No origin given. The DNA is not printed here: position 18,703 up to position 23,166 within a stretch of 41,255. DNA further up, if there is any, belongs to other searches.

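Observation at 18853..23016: One ORF carries two complete TPR+GT41 modules with an exact 2220-nt period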

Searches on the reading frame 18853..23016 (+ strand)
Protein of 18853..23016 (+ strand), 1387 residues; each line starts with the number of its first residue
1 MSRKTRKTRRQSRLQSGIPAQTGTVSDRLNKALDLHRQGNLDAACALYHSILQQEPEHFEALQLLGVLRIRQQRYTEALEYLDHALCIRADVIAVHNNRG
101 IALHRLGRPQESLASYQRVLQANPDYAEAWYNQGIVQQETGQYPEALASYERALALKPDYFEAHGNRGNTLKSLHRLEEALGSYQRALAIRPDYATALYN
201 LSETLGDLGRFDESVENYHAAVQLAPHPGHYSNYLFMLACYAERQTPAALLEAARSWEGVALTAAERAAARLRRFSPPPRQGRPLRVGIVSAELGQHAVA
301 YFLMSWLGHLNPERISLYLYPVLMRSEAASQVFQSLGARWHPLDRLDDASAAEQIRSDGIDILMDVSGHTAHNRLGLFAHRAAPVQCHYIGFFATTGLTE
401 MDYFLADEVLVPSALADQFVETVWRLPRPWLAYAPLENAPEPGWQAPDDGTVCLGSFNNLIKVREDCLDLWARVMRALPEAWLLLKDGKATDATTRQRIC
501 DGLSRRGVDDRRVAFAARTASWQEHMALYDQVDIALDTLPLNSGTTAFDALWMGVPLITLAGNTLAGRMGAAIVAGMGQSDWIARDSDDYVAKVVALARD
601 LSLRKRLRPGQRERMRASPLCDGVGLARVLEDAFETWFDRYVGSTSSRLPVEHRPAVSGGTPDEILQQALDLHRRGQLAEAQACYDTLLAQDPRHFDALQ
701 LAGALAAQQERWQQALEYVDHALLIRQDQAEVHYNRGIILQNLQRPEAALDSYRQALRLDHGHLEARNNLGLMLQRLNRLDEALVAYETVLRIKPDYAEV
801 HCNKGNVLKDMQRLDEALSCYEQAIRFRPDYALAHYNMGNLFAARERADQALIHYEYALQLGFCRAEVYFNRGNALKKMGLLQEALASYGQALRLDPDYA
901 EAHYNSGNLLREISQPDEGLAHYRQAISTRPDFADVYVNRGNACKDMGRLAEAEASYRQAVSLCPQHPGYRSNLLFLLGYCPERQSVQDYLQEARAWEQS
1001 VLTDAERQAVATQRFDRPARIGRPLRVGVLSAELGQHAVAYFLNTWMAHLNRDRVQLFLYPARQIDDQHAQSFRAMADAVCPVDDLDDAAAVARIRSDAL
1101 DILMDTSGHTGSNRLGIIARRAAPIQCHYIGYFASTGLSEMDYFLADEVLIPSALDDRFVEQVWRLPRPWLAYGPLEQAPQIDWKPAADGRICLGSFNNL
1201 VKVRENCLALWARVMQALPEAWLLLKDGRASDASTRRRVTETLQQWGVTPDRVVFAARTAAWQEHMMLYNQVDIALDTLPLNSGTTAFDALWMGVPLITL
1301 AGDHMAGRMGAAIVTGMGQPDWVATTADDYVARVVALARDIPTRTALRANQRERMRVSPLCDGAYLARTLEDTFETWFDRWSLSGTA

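Call 5: search_protein_families(library=pfam, proteins=[window:18853-23016:+], max_evalue=0.001)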
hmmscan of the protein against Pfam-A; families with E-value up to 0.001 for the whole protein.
window:18853-23016:+ (1387 aa): 23 families
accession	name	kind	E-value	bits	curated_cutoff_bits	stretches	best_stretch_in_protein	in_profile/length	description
PF00515.34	TPR_1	-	7.3e-89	288.7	27.8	9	866-899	1-34/34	Tetratricopeptide repeat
PF13844.12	Glyco_transf_41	-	2.6e-86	290.5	25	4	1191-1363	368-536/543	Glycosyl transferase family 41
PF13414.12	TPR_11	-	6.2e-81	266.3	26.8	7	805-843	1-39/42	TPR repeat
PF07719.23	TPR_2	-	2e-80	258.8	27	8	127-160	1-34/34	Tetratricopeptide repeat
PF13181.12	TPR_8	-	1.4e-58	190.5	25.7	3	934-967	1-34/34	Tetratricopeptide repeat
PF13432.12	TPR_16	-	8e-53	176.9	32.7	9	99-159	3-63/65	Tetratricopeptide repeat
PF13431.12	TPR_17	-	1.3e-51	169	24.4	1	116-147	2-33/34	Tetratricopeptide repeat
PF13424.12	TPR_12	-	2.8e-49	165.6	30.1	7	92-157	2-75/77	Tetratricopeptide repeat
PF14559.12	TPR_19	-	2.6e-38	130.6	25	4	36-86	2-52/68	Tetratricopeptide repeat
PF13428.12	TPR_14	-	2.4e-33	111.6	23.5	0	99-134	7-42/44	Tetratricopeptide repeat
PF13371.12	TPR_9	-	3.1e-25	88.4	35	3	104-159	6-61/73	Tetratricopeptide repeat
PF13176.12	TPR_7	-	5.2e-23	79.6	27.9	0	129-159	1-31/36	Tetratricopeptide repeat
PF13374.12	TPR_10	-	2.4e-21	75.5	27.5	1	764-793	2-31/42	Tetratricopeptide repeat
PF13174.12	TPR_6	-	2.2e-15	56.6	26.3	0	128-155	1-28/33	Tetratricopeptide repeat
PF23914.1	TPR_CcmH_CycH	-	8.3e-14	52.2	42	0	39-84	101-146/158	Cytochrome c-type biogenesis protein H TPR domain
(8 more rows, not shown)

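Call 6: search_protein_families(library=ncbifam, proteins=[window:18853-23016:+], max_evalue=0.001)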
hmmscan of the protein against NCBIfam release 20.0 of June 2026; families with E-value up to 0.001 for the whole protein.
window:18853-23016:+ (1387 aa): 28 families (the best 25 are shown)
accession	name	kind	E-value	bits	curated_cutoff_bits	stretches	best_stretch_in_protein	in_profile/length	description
NF040959.1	MamA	equivalog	8.9e-54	182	200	5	95-231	39-175/204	magnetosome protein MamA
NF033762.1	social_mot_Tgl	equivalog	6.1e-51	173.2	225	4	728-824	29-126/252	social motility TPR repeat lipoprotein Tgl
TIGR02917.1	PEP_TPR_lipo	equivalog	3.8e-40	137.6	312.2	5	23-163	157-297/899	XrtA/PEP-CTERM system TPR-repeat protein PrsT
TIGR02521.1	type_IV_pilW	equivalog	8.6e-34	117.1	154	5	700-838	36-175/234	type IV pilus biogenesis/stability protein PilW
NF033920.0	C39_PA2778_fam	equivalog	2.7e-33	115.5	150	5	661-760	155-254/255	PA2778 family cysteine peptidase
NF033758.1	gliding_GltE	equivalog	1.3e-27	96.9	225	2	674-929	98-354/411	adventurous gliding motility TPR repeat lipoprotein GltE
NF008391.2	PRK11189.1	equivalog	1.5e-24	87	250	2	723-818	58-153/297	lipoprotein NlpI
TIGR02552.1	LcrH_SycD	equivalog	1.7e-24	86.1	104.8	1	664-760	20-116/136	SycD/LcrH family type III secretion system chaperone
NF047507.1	TPR_BatC_Lepto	exception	2e-24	86.3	175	2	814-909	47-139/214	TPR repeat-containing protein BatC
TIGR00990.1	3a0801s09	subfamily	2.8e-21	75.8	757.25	3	58-224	330-496/615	mitochondrial import receptor subunit TOM70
NF002725.1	PRK02603.1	equivalog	5.7e-21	75.3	143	2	128-211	36-122/173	photosystem I assembly protein Ycf3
NF053607.1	CHU_0125_OmpA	equivalog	1.1e-18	67.1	620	3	864-963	19-116/639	CHU_0125 family OmpA-like outer membrane integrity protein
NF049992.1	NGTferase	equivalog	6.9e-17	61.3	1000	2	1120-1358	355-591/614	UDP-glucose:protein N-beta-glucosyltransferase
NF052415.1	T3SS_chap_SctY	equivalog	8.4e-17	61.6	70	1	37-121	18-105/106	type III secretion apparatus assembly chaperone SctY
NF011886.0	PRK15359.1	equivalog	2e-16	60.1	146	0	127-233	24-130/144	type III secretion system chaperone protein SscB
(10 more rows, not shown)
